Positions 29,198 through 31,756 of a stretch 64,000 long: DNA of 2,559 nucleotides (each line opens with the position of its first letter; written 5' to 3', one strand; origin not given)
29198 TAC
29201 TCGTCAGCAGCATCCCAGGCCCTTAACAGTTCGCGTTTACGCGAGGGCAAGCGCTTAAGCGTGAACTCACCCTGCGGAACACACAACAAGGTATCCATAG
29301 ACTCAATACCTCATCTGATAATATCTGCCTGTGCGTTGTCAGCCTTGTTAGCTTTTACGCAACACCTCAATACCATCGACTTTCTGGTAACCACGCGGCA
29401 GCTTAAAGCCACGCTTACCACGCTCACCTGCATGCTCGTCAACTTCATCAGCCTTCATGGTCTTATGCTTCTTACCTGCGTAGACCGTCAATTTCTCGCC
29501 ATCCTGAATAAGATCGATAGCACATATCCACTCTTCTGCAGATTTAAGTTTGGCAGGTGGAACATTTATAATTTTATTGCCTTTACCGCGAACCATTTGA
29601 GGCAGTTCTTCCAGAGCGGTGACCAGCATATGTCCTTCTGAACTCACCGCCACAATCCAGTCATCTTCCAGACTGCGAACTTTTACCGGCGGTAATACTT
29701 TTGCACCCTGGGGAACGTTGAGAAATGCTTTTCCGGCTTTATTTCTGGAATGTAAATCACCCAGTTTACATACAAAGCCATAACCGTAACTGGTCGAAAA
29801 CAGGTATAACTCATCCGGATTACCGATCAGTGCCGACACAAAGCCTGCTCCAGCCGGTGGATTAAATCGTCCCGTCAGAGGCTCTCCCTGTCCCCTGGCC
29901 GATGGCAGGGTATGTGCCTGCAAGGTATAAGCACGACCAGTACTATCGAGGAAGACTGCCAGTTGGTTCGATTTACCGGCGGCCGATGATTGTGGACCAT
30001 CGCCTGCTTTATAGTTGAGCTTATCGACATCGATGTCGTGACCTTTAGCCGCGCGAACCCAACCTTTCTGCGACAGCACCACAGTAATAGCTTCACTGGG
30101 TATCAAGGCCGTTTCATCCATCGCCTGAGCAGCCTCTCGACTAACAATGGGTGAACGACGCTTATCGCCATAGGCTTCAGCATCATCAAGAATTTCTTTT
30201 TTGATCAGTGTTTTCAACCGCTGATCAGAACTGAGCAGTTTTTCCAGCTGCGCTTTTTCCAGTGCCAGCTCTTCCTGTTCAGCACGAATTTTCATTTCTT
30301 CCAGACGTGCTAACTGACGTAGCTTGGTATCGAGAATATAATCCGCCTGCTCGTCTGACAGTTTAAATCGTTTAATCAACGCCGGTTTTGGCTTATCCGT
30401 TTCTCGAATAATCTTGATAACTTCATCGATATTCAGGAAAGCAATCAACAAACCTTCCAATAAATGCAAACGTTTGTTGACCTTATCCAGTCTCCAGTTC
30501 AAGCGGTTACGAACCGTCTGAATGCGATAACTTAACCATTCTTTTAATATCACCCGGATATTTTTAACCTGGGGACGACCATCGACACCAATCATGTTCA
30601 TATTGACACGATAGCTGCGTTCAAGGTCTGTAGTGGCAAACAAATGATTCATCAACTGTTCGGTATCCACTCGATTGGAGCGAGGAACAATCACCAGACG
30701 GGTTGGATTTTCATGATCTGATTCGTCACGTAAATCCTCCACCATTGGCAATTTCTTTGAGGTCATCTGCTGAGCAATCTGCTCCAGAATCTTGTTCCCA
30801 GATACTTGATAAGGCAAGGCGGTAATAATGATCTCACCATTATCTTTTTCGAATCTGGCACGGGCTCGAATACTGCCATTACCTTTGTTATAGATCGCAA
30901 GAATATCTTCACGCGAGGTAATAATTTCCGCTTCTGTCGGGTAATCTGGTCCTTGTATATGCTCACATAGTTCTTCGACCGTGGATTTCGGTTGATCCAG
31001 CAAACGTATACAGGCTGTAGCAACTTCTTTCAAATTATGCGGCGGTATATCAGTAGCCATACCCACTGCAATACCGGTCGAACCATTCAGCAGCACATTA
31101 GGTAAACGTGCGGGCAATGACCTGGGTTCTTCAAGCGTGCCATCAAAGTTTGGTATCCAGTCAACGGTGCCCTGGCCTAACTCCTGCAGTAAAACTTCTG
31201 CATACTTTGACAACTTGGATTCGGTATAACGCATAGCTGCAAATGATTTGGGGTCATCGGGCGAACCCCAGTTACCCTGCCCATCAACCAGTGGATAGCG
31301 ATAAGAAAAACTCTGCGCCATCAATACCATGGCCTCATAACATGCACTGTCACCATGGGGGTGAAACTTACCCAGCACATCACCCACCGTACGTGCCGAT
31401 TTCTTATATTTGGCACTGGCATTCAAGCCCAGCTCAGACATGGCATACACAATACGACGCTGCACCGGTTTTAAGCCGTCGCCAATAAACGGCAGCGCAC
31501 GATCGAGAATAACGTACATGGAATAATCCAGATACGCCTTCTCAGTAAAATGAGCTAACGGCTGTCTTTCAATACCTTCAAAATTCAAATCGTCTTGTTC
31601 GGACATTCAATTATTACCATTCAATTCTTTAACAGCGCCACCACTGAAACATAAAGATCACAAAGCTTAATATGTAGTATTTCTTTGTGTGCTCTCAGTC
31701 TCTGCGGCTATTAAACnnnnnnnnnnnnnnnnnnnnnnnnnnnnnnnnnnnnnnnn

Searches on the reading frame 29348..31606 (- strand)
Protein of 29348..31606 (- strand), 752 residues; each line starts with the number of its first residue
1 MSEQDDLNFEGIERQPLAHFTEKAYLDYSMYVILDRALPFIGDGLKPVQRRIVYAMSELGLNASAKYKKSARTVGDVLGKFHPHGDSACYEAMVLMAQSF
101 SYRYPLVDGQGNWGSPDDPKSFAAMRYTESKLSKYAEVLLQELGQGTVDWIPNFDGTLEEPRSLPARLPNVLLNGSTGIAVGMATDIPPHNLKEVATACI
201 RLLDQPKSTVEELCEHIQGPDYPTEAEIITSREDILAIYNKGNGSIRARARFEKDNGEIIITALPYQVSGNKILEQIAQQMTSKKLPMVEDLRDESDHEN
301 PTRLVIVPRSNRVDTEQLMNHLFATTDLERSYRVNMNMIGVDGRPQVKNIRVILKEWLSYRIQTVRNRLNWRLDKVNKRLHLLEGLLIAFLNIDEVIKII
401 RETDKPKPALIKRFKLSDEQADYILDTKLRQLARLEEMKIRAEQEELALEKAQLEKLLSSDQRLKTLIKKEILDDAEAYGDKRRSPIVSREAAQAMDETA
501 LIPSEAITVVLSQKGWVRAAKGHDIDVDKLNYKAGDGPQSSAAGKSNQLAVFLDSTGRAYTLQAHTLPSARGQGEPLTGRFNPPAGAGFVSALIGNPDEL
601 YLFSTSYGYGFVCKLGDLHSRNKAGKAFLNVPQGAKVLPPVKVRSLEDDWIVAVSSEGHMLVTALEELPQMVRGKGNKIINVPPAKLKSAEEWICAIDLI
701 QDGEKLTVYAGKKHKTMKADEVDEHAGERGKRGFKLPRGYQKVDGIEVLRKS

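Call 17: search_protein_families(library=pfam, proteins=[window:29348-31606:-], max_evalue=0.001)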
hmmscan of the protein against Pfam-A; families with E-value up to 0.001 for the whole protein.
window:29348-31606:- (752 aa): 2 families
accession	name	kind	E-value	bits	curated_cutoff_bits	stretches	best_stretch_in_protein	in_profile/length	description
PF00521.26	DNA_topoisoIV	-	6.8e-142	473.8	31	1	36-472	1-431/432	DNA gyrase/topoisomerase IV, subunit A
PF03989.18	DNA_gyraseA_C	-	1.7e-05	24.6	27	0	649-683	1-36/48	DNA gyrase C-terminal domain, beta-propeller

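Call 43: list_cluster_members(proteins=[window:29348-31606:-, window:31717-33600:-, window:7013-8416:-, window:5135-6211:-, window:4025-5047:-, window:14544-15392:+, window:17492-18508:+, window:23349-24083:+, window:40293-41543:+, window:38182-39102:-])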
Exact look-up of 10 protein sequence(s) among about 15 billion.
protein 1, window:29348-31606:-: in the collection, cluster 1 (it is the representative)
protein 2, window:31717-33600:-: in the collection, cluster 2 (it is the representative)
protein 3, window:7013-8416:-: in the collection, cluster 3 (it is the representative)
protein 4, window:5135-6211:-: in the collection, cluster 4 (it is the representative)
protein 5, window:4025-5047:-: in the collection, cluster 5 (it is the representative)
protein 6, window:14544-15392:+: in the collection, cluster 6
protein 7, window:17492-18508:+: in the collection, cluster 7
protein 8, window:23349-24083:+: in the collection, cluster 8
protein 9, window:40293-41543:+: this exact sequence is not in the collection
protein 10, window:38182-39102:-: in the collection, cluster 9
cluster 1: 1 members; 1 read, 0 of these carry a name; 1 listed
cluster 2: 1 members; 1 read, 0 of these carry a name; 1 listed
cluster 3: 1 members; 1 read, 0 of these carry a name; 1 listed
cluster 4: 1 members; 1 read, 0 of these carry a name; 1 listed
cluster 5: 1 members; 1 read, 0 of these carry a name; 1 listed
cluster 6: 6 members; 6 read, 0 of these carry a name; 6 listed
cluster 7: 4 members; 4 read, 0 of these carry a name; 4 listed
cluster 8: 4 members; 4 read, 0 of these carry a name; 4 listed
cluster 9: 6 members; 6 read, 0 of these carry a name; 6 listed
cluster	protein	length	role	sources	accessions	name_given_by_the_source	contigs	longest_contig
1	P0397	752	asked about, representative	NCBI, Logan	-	-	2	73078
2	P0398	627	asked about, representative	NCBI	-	-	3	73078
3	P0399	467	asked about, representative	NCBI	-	-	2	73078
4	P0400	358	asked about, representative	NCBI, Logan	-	-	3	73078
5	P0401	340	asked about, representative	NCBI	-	-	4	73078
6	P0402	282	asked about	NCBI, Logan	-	-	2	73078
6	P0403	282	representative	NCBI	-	-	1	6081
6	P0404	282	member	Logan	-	-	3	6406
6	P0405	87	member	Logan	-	-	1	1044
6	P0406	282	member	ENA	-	-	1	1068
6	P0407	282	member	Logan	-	-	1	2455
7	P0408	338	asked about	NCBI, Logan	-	-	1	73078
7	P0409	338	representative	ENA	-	-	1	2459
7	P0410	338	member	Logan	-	-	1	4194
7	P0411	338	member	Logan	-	-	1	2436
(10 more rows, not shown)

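Call 44: find_encoding_contigs(protein=window:29348-31606:-, flank=500, max_places=2)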
Protein window:29348-31606:- (752 aa): 2 contigs read that carry it; 2 places shown.
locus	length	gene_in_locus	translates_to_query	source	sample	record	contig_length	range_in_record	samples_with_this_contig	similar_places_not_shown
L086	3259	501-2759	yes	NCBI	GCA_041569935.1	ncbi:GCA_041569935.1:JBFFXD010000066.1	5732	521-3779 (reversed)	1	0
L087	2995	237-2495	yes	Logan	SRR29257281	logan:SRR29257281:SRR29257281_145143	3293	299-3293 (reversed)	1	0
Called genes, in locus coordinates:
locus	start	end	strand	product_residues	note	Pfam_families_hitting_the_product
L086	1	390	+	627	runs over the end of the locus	PF02518:HATPase_c, PF00204:DNA_gyraseB, PF01751:Toprim, PF00986:DNA_gyraseB_C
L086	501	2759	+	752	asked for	PF00521:DNA_topoisoIV, PF03989:DNA_gyraseA_C (faint)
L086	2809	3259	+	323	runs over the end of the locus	?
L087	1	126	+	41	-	?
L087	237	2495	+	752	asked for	PF00521:DNA_topoisoIV, PF03989:DNA_gyraseA_C (faint)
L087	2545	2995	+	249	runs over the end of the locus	?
